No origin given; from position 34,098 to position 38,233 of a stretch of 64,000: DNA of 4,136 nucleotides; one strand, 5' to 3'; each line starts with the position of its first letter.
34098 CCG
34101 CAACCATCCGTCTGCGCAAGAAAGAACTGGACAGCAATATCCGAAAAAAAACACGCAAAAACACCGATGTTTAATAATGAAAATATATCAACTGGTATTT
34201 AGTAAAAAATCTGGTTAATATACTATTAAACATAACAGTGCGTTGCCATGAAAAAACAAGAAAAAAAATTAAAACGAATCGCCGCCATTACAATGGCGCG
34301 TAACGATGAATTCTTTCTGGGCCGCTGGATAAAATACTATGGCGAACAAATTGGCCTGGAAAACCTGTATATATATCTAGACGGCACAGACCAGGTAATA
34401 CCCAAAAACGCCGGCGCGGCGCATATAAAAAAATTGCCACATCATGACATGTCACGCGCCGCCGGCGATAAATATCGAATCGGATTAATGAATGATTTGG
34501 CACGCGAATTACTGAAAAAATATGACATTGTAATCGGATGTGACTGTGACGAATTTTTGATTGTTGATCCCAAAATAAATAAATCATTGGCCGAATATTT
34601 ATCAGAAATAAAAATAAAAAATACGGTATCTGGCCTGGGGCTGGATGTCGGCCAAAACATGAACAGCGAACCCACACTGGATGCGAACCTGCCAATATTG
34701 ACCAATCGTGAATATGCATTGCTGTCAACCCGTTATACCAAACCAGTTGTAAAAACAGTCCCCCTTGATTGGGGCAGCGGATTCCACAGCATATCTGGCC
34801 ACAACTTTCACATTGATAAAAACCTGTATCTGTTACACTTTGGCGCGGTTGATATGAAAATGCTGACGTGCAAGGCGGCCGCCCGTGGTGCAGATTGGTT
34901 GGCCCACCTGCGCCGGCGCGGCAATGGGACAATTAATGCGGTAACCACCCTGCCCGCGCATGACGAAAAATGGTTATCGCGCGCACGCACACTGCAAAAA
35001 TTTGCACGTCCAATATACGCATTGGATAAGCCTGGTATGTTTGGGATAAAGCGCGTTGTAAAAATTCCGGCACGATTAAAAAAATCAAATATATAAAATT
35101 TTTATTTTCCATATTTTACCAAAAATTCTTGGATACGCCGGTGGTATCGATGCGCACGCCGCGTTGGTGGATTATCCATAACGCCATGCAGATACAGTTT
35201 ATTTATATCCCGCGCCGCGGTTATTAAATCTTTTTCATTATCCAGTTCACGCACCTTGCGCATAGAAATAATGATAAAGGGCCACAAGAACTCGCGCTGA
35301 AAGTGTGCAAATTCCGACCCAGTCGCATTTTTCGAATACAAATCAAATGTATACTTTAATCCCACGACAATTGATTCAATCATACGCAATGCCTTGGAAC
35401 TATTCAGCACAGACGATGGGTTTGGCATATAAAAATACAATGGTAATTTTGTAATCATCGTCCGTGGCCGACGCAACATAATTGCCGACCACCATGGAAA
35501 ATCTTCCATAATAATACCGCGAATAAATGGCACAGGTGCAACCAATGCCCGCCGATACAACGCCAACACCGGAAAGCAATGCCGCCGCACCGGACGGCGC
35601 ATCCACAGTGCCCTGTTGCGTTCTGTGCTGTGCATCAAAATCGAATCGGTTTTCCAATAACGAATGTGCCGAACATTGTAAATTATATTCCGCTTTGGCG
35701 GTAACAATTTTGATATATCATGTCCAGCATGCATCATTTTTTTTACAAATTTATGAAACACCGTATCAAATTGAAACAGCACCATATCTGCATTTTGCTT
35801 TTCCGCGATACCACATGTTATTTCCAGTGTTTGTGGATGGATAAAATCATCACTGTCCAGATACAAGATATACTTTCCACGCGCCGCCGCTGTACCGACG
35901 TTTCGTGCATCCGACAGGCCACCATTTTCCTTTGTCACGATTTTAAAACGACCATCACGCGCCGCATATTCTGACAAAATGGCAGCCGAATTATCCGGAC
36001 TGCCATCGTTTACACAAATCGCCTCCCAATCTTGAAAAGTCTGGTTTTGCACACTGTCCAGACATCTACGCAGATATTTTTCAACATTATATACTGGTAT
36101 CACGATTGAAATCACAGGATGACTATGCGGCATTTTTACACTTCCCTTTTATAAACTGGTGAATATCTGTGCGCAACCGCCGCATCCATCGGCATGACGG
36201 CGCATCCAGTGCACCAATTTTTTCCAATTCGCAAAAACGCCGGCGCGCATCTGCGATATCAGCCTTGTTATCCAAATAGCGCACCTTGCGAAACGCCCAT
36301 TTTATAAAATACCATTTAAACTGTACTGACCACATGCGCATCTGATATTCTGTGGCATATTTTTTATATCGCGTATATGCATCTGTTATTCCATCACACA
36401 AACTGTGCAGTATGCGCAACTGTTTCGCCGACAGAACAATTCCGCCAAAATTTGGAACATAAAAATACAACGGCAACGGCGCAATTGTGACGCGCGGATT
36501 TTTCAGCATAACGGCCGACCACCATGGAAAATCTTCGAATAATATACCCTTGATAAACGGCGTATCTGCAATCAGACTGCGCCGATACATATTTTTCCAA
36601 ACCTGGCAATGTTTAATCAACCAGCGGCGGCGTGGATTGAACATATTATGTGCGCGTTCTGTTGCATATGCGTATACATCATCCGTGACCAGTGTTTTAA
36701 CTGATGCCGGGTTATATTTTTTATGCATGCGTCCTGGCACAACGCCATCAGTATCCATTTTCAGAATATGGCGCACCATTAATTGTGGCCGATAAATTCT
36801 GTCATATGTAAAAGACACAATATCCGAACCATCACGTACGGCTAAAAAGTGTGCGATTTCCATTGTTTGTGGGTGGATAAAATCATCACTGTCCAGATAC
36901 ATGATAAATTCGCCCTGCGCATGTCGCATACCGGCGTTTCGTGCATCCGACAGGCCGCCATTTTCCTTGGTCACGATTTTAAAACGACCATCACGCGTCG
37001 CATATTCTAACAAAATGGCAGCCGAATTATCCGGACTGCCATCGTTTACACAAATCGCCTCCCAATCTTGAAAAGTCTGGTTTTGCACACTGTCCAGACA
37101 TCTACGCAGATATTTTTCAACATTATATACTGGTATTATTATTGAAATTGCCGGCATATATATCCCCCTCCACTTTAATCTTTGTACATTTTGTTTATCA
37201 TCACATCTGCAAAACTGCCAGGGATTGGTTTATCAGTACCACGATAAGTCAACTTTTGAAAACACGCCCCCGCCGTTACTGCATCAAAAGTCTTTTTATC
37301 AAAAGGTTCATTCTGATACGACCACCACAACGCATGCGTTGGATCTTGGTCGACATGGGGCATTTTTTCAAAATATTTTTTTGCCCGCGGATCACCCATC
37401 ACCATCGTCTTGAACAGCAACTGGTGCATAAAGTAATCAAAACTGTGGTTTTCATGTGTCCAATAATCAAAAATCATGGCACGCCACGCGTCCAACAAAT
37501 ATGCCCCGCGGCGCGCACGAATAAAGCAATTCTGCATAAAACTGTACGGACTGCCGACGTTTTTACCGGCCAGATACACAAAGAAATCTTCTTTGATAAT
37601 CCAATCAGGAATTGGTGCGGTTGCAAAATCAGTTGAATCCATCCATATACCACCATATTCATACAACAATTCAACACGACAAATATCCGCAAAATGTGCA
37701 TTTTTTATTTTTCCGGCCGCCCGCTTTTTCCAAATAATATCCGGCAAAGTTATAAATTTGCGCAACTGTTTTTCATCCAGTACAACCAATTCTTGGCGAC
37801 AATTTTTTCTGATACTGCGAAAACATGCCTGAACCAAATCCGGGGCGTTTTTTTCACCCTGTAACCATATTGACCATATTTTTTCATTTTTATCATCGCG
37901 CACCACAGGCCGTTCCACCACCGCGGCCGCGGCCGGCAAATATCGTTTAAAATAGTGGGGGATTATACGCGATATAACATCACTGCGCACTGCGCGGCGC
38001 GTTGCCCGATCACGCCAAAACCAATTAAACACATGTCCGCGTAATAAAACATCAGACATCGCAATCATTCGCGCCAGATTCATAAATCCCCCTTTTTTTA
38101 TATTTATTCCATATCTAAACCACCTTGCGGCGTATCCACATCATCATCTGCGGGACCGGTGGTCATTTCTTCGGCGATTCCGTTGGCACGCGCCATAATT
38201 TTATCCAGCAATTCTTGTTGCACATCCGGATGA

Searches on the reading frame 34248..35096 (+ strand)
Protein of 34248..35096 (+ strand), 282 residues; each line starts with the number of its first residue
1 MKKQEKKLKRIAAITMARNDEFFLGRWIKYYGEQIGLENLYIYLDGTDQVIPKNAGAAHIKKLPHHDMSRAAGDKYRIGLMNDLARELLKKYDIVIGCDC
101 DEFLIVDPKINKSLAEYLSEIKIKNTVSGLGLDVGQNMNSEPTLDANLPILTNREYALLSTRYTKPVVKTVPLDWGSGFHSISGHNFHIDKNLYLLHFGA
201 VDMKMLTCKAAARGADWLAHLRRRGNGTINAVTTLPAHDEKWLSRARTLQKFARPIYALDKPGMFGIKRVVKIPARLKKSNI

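Call 64: search_protein_families(library=pfam, proteins=[window:34248-35096:+], max_evalue=0.00001)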
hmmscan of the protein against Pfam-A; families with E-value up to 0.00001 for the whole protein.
window:34248-35096:+ (282 aa): 1 family
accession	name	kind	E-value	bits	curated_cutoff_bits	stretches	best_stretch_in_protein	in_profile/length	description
PF13704.12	Glyco_tranf_2_4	-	1.9e-12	48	27.5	1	18-116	1-96/98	Glycosyl transferase family 2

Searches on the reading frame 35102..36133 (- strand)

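Call 65: search_protein_families(library=pfam, proteins=[window:35102-36133:-], max_evalue=0.00001)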
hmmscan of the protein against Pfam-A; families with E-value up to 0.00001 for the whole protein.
window:35102-36133:- (343 aa): 3 families
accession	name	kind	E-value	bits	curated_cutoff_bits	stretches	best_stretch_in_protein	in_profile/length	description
PF00535.33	Glycos_transf_2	-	3e-39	135.1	23.3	1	9-158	1-143/168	Glycosyl transferase family 2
PF10111.15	Glyco_tranf_2_2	-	2.1e-11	44.3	27.3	1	9-113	1-109/276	Glycosyltransferase like family 2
PF13641.12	Glyco_tranf_2_3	-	1.7e-09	38.5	27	1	6-118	2-119/230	Glycosyltransferase like family 2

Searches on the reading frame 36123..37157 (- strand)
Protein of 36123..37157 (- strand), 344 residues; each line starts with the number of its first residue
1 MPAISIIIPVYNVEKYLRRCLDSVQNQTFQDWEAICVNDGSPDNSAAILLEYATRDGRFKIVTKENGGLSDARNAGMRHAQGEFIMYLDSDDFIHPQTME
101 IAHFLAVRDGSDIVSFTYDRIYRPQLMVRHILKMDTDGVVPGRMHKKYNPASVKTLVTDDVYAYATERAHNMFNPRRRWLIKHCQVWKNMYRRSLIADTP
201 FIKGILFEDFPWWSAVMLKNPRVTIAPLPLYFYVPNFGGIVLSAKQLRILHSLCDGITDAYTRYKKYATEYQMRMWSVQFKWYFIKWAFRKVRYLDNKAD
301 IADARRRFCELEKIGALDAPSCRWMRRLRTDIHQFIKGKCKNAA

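Call 65: search_protein_families(library=pfam, proteins=[window:36123-37157:-], max_evalue=0.00001)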
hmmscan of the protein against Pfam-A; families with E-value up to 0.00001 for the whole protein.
window:36123-37157:- (344 aa): 3 families
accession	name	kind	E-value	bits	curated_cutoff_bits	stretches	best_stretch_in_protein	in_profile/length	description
PF00535.33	Glycos_transf_2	-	6.4e-38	130.8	23.3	1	5-126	1-123/168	Glycosyl transferase family 2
PF10111.15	Glyco_tranf_2_2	-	7.5e-10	39.2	27.3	1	5-100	1-100/276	Glycosyltransferase like family 2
PF13641.12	Glyco_tranf_2_3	-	1.3e-07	32.3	27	1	2-104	1-110/230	Glycosyltransferase like family 2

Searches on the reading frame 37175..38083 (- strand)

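Call 65: search_protein_families(library=pfam, proteins=[window:37175-38083:-], max_evalue=0.00001)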
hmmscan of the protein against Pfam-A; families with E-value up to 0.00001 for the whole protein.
window:37175-38083:- (302 aa): 2 families
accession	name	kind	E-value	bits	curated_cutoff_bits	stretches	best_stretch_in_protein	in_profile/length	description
PF05704.18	Caps_synth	-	7.4e-61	206.4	24.5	1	30-281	14-263/278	Capsular polysaccharide synthesis protein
PF04488.21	Gly_transf_sug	-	5.2e-07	30.7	23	1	81-167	1-92/93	Glycosyltransferase sugar-binding region containing DXD motif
